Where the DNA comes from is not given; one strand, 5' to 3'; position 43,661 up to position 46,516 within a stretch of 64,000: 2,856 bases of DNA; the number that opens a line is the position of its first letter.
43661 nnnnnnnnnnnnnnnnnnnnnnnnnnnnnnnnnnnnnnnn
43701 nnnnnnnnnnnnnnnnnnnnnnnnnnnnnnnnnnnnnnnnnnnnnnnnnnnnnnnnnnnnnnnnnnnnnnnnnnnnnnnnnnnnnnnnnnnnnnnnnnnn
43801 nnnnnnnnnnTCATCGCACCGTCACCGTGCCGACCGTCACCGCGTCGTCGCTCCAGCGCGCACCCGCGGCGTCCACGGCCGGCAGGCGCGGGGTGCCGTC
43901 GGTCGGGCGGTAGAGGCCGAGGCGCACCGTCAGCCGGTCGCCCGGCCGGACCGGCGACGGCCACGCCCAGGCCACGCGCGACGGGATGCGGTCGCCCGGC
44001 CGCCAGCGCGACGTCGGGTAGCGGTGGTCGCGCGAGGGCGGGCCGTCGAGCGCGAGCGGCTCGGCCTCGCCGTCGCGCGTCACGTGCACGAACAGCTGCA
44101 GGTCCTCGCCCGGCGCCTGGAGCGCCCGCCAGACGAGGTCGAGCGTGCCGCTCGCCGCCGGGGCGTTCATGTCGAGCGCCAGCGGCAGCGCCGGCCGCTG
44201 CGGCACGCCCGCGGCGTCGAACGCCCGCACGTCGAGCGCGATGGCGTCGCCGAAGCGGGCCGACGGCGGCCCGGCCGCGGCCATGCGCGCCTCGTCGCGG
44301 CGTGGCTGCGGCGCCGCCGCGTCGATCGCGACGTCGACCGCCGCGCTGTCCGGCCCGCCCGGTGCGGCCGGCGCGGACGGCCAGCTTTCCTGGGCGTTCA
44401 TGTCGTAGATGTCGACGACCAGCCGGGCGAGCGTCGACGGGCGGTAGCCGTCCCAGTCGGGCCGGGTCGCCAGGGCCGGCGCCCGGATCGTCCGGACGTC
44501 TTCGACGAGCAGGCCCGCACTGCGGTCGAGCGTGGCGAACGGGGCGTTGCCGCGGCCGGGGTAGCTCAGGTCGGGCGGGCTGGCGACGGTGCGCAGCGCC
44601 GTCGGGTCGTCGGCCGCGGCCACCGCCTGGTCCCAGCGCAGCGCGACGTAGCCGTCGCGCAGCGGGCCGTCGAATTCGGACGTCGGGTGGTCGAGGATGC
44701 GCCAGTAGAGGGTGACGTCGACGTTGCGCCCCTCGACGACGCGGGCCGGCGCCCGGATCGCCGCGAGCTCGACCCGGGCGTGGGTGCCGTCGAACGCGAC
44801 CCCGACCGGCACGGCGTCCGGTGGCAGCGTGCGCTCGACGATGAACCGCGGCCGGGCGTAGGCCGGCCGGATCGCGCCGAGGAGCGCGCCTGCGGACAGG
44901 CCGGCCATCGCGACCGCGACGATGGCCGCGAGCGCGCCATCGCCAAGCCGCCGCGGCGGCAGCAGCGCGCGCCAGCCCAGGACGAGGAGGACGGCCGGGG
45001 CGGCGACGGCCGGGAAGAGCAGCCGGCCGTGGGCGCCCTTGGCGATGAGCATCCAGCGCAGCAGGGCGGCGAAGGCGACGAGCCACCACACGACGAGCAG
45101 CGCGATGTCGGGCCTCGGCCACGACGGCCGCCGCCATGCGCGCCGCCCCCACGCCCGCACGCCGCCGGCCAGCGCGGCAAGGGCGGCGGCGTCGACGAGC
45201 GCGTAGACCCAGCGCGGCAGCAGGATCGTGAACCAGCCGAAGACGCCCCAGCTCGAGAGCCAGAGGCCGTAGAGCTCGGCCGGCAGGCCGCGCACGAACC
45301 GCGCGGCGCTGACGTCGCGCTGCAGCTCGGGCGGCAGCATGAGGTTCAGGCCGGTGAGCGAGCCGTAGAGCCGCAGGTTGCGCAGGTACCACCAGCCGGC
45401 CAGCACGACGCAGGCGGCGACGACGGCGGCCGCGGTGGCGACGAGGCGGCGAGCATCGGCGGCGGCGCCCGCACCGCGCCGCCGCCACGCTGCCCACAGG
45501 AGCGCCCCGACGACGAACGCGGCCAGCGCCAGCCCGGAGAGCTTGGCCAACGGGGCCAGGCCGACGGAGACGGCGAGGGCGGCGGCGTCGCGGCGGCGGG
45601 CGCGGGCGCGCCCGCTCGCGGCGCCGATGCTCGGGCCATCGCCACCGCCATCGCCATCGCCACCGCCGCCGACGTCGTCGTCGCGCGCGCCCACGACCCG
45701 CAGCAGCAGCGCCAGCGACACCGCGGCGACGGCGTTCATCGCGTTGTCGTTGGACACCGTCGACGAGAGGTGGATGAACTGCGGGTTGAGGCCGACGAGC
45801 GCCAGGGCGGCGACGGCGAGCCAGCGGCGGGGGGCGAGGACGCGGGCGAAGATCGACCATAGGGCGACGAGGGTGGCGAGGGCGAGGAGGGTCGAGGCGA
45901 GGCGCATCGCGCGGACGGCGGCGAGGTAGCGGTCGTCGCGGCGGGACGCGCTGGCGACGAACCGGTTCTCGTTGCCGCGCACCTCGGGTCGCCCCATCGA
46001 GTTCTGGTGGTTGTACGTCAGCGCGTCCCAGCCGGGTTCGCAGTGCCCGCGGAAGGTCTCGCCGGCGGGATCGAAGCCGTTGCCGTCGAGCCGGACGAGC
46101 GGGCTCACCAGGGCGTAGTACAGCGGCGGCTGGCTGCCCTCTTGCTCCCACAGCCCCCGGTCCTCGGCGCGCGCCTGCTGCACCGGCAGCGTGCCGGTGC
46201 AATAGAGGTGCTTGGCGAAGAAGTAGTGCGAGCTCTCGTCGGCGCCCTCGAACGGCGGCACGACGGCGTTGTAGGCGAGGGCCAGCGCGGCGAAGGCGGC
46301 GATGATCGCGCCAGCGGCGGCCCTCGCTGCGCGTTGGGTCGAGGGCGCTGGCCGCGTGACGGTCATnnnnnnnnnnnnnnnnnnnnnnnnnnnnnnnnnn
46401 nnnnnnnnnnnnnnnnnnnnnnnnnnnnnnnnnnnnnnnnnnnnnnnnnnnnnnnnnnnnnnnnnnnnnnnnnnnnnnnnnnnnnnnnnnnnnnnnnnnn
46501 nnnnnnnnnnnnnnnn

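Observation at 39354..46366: Cluster of GT-C membrane glycosyltransferases (two PMT/GT39-like and one YfhO-like) with coupled translation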

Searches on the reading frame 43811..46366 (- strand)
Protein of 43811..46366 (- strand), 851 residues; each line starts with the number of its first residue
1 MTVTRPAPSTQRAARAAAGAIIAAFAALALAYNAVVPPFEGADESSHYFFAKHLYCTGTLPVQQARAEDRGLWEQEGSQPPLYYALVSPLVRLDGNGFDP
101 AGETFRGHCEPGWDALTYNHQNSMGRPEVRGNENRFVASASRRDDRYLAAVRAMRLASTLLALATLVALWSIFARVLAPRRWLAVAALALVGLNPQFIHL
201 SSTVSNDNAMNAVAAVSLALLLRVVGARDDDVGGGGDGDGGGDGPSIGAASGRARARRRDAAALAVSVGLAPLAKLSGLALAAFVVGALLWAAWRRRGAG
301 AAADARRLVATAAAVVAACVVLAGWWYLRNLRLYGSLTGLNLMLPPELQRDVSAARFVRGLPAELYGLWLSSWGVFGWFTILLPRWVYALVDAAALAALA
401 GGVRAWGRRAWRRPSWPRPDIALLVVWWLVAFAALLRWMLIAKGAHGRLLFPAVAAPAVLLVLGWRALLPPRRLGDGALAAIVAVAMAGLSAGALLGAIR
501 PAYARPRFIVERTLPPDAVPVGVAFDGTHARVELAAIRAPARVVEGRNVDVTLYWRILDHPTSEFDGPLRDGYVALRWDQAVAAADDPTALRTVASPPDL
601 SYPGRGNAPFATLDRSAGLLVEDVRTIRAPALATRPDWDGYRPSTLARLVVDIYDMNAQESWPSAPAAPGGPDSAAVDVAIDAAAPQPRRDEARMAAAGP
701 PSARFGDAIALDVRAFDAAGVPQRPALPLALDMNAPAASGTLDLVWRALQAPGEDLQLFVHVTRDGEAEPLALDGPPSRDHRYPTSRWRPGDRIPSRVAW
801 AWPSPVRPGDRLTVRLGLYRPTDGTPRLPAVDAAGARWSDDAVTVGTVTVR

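Call 9: search_protein_families(library=pfam, proteins=[window:43811-46366:-], max_evalue=0.01)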
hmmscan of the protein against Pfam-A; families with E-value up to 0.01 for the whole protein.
window:43811-46366:- (851 aa): 1 family
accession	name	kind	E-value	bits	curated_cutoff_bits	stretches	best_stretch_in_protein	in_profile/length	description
PF02366.24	PMT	-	0.00099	19.2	22.7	0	153-328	84-234/245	Dolichyl-phosphate-mannose-protein mannosyltransferase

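Call 10: search_protein_families(library=ncbifam, proteins=[window:43811-46366:-], max_evalue=0.01)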
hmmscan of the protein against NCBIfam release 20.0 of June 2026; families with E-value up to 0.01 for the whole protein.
window:43811-46366:- (851 aa): 0 families

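Call 15: search_solved_structures(query=window:43811-46366:-, max_evalue=1)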
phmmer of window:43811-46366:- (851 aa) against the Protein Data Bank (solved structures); distinct sequences matched with E-value up to 1: 0.

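Call 18: find_homologous_proteins(query=window:43811-46366:-)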
Query window:43811-46366:- (851 aa): 127 proteins with E <= 0.001 among 8000 candidates; the best 120 are listed.
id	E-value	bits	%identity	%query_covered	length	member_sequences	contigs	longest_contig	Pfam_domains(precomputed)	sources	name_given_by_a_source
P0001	0.0e+0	1866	100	100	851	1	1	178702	-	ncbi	-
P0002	0.0e+0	1323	75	96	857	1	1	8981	PF02366.25,PF09913.16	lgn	-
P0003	0.0e+0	1177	67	99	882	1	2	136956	PF02366.25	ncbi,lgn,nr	ncbi:MAG: phospholipid carrier-dependent glycosyltransferase [Ardenticatenales bacterium]|nr:phospho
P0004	0.0e+0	1112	65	98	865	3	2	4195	PF02366.25,PF09913.16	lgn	-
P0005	8.1e-283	959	62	69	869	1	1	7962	PF13231.13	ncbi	ncbi:MAG: hypothetical protein ABI780_08975 [Ardenticatenales bacterium]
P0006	1.6e-259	882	57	97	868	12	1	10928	PF02366.25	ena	-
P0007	4.6e-151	523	40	98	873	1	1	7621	PF09913.16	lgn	-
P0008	2.9e-150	520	41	99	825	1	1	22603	PF13231.13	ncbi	-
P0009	1.2e-148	515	42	98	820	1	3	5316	PF09913.16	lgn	-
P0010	8.4e-146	506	39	99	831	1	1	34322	PF02366.25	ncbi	-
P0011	2.6e-144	501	38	96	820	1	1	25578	-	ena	-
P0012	2.9e-144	501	40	98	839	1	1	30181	-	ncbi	-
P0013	6.0e-141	490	42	98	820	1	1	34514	PF02366.25,PF13231.13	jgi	jgi:hypothetical protein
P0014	1.4e-139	485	40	98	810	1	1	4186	PF09913.16,PF13231.13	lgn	-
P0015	4.8e-139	483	40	99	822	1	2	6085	PF13231.13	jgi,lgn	jgi:hypothetical protein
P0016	3.8e-138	480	40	99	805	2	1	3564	PF02366.25,PF13231.13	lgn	-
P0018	1.8e-135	471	43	96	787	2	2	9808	PF02366.25,PF13231.13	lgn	-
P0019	1.8e-135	471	40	99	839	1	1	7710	PF13231.13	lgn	-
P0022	1.5e-130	455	41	100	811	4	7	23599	PF13231.13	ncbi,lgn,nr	ncbi:hypothetical protein DCC79_08520 [bacterium]|nr:MAG: hypothetical protein DCC79_08520 [bacteriu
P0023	1.7e-130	455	40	96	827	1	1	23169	PF09913.16,PF13231.13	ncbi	-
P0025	1.0e-127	446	40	99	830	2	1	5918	PF09913.16,PF13231.13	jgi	jgi:hypothetical protein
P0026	3.9e-127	444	39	98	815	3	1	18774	PF13231.13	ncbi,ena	ncbi:MAG: glycosyltransferase family 39 protein [Anaerolineae bacterium]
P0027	3.8e-126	441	40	100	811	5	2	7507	PF13231.13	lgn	-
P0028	1.0e-124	436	41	98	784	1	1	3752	PF13231.13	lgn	-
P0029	3.3e-124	434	40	97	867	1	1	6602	PF02366.25,PF13231.13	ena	-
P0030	1.5e-121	425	42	96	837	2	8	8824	PF13231.13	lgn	-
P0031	1.6e-121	425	38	98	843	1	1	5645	PF09913.16,PF13231.13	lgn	-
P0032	1.1e-120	423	40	98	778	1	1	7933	PF13231.13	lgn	-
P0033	4.7e-117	411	39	96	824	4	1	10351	PF13231.13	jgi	jgi:4-amino-4-deoxy-L-arabinose transferase-like glycosyltransferase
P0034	3.2e-116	408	38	98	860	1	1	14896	PF13231.13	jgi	jgi:hypothetical protein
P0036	2.3e-115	405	38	98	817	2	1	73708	PF13231.13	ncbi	-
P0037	4.7e-113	397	38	98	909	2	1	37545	PF13231.13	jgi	-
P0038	8.3e-113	396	38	96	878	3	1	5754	PF09913.16,PF13231.13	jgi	-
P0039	9.9e-112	393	44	49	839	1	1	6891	PF13231.13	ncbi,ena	-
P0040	1.3e-110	389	38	98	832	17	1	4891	PF13231.13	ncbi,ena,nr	ncbi:MAG TPA: glycosyltransferase family 39 protein [Anaerolineae bacterium]|nr:glycosyltransferase 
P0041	9.5e-109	383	37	99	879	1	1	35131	PF09913.16,PF13231.13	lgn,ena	-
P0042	3.0e-108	381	38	96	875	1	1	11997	PF13231.13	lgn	-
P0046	2.6e-88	315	36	71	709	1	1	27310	PF09913.16,PF13231.13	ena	-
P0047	9.3e-73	264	32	98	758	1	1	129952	PF02366.25,PF09913.16,PF13231.13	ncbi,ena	-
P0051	2.3e-69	253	31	99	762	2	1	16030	PF02366.25,PF13231.13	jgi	jgi:hypothetical protein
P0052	2.5e-69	253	34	97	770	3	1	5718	PF02366.25,PF09913.16,PF13231.13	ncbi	-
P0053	1.9e-68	250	33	97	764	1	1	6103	PF02366.25,PF09913.16,PF13231.13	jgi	-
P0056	2.0e-65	240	33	98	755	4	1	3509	PF09913.16,PF13231.13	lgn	-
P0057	3.4e-63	232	34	65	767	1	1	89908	PF13231.13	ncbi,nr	ncbi:MAG: glycosyltransferase family 39 protein [Anaerolineae bacterium]|nr:glycosyltransferase fami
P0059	8.3e-62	228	33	98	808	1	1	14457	PF13231.13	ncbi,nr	ncbi:MAG: glycosyltransferase family 39 protein [Chloroflexi bacterium]|nr:glycosyltransferase famil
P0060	9.6e-61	224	32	91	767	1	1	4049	PF02366.25,PF09913.16,PF13231.13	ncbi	-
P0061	4.9e-60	222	31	97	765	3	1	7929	PF09913.16,PF13231.13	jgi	jgi:hypothetical protein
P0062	1.4e-59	220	32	97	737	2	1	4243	PF02366.25,PF09913.16,PF13231.13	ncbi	-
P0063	6.8e-59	218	31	88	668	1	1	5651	PF02366.25,PF09913.16,PF13231.13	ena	-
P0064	1.8e-58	217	32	62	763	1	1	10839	PF09913.16,PF13231.13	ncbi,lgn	-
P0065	1.5e-57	214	32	98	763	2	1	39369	PF13231.13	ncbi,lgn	-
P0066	3.5e-57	212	32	96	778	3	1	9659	PF02366.25,PF09913.16,PF13231.13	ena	-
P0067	9.7e-57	211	32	62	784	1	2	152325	PF09913.16,PF13231.13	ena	-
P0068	2.4e-55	206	32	98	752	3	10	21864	PF09913.16,PF13231.13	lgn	-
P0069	5.0e-55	205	30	98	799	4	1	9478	PF02366.25,PF09913.16,PF13231.13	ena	-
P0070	8.1e-55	205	30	94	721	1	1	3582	PF13231.13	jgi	-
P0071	1.5e-53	200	31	98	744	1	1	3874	PF13231.13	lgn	-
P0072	4.7e-52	195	31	100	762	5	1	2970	PF13231.13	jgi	-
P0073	2.2e-51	193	34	63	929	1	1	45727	PF02366.25,PF09913.16,PF13231.13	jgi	-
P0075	9.7e-51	191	31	91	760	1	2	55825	PF13231.13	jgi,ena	-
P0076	3.6e-50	189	30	91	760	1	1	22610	PF13231.13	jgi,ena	-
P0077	1.5e-49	187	32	91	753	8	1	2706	PF09913.16,PF13231.13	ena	-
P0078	7.5e-49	185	32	92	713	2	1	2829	PF13231.13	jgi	jgi:hypothetical protein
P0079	3.8e-48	183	31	91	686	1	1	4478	PF13231.13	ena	-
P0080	3.4e-47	179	29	98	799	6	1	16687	PF02366.25,PF09913.16,PF13231.13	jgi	-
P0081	1.0e-46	178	29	96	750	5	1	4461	PF02366.25,PF09913.16,PF13231.13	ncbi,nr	ncbi:MAG: glycosyltransferase family 39 protein [Anaerolineae bacterium]|nr:glycosyltransferase fami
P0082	2.5e-46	177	28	96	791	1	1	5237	PF02366.25,PF09913.16,PF13231.13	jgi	jgi:hypothetical protein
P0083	3.2e-46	176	30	98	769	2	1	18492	PF13231.13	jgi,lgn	jgi:4-amino-4-deoxy-L-arabinose transferase-like glycosyltransferase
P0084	3.1e-45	173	28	98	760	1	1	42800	PF13231.13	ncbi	ncbi:MAG: ArnT family glycosyltransferase [Anaerolineae bacterium]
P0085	7.5e-45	172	29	96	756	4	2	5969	PF02366.25,PF09913.16,PF13231.13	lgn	-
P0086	1.6e-44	171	29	97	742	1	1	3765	PF02366.25,PF09913.16,PF13231.13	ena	-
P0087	3.0e-44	170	29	98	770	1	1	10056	PF09913.16,PF13231.13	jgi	jgi:4-amino-4-deoxy-L-arabinose transferase-like glycosyltransferase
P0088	3.5e-44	169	30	95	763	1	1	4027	PF02366.25,PF09913.16,PF13231.13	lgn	-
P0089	5.2e-44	169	32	65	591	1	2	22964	PF02366.25,PF09913.16,PF13231.13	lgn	-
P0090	1.8e-43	167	29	95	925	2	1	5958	PF09913.16,PF13231.13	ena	-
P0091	6.1e-43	165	29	97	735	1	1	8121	PF09913.16,PF13231.13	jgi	jgi:Dolichyl-phosphate-mannose-protein mannosyltransferase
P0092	1.4e-42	164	31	59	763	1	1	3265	PF02366.25,PF13231.13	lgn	-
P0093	9.9e-42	161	33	53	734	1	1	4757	PF02366.25,PF09913.16,PF13231.13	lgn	-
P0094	1.0e-40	158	27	99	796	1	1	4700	PF09913.16,PF13231.13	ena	-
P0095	2.7e-40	157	28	94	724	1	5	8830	PF09913.16,PF13231.13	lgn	-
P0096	2.9e-40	156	27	99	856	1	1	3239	PF02366.25,PF09913.16,PF13231.13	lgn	-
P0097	5.7e-40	155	30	98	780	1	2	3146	PF09913.16,PF13231.13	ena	-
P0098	1.0e-39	155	28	91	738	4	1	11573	PF09913.16,PF13231.13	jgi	jgi:4-amino-4-deoxy-L-arabinose transferase-like glycosyltransferase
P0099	1.0e-39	155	28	92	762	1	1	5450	PF09913.16,PF13231.13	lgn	-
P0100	1.2e-39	154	32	53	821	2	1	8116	PF13231.13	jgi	-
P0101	6.2e-39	152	28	100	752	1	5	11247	PF13231.13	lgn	-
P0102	4.0e-38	149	26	98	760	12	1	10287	PF02366.25,PF09913.16,PF13231.13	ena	-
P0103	1.9e-37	147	27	96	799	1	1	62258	PF09913.16,PF13231.13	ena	-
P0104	2.2e-37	147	27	96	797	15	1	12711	PF09913.16,PF13231.13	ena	-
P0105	5.4e-37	146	28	100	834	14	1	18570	PF13231.13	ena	-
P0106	9.7e-37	145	30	99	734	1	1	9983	PF09913.16,PF13231.13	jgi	-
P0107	4.9e-36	142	27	98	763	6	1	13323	PF09913.16,PF13231.13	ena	-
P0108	5.6e-36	142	28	98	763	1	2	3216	PF09913.16,PF13231.13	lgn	-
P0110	2.9e-35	140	27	96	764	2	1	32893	PF13231.13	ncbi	-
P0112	4.5e-34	136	28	92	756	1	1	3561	PF13231.13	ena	-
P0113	5.5e-34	136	33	22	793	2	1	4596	PF09913.16,PF13231.13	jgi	-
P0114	7.3e-34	135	31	62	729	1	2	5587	PF13231.13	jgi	jgi:hypothetical protein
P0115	2.8e-33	133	28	62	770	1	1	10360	PF09913.16,PF13231.13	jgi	jgi:4-amino-4-deoxy-L-arabinose transferase-like glycosyltransferase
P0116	3.8e-33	133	28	92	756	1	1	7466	PF13231.13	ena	-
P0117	6.9e-30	122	32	31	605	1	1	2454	PF09913.16,PF13231.13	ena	-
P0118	9.5e-30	122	28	95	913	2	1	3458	PF13231.13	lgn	-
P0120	3.9e-27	113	28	98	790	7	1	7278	PF13231.13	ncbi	ncbi:MAG: hypothetical protein ACK4WM_10100 [Thermoflexales bacterium]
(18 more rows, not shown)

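Call 25: find_encoding_contigs(protein=P0001, flank=10000, max_places=3)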
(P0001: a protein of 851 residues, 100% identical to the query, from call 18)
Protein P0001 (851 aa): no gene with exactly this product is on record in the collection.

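Call 26: find_encoding_contigs(protein=P0003, flank=10000, max_places=2)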
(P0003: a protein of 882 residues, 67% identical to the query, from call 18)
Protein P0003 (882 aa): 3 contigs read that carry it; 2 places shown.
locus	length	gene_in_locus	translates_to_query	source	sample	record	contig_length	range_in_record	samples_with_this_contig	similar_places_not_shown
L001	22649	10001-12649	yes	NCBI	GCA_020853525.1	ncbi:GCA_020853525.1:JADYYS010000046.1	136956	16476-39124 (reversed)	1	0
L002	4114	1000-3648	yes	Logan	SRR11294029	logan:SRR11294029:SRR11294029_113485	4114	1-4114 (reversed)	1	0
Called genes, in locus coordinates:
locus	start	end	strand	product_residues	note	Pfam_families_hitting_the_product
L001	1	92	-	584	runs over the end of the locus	PF13424:TPR_12 (weak)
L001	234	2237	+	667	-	-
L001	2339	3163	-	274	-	PF12146:Hydrolase_4, PF00561:Abhydrolase_1, PF12697:Abhydrolase_6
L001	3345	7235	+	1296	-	PF02574:S-methyl_trans, PF00809:Pterin_bind, PF02607:B12-binding_2, PF02310:B12-binding, PF02965:Met_synt_B12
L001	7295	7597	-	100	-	-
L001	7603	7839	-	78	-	PF13560:HTH_31, PF12844:HTH_19, PF01381:HTH_3, PF13443:HTH_26 (weak)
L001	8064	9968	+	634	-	PF02705:K_trans, PF22776:K_trans_C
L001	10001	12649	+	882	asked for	PF02366:PMT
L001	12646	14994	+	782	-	PF09586:YfhO (faint)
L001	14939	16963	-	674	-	PF13231:PMT_2 (faint)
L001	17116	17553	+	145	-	-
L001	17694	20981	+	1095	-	PF13401:AAA_22 (weak), PF25872:HTH_77 (faint), PF13424:TPR_12 (weak)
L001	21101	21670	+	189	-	PF05618:RimB-like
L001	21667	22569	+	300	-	PF18030:Rimk_N, PF14397:ATPgrasp_ST (faint), PF02655:ATP-grasp_3, PF02955:GSH-S_ATP, PF08443:RimK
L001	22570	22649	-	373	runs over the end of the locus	PF25872:HTH_77, PF13424:TPR_12, PF17874:TPR_MalT (weak)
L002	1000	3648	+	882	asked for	PF02366:PMT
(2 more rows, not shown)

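Call 27: find_encoding_contigs(protein=P0008, flank=10000, max_places=2)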
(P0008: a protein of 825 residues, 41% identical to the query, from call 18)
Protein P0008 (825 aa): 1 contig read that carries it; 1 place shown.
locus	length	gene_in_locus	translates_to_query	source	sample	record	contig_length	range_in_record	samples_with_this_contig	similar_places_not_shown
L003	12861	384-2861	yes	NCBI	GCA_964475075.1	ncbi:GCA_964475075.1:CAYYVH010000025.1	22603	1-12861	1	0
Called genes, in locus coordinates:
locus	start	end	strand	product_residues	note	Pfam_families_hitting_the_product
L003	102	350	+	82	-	-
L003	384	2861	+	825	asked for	PF13231:PMT_2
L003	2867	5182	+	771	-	PF09586:YfhO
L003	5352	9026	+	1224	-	PF00092:VWA, PF13519:VWA_2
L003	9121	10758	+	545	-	PF01546:Peptidase_M20 (weak)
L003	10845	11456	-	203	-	PF00188:CAP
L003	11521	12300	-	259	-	PF01551:Peptidase_M23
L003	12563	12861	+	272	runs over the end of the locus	PF01746:tRNA_m1G_MT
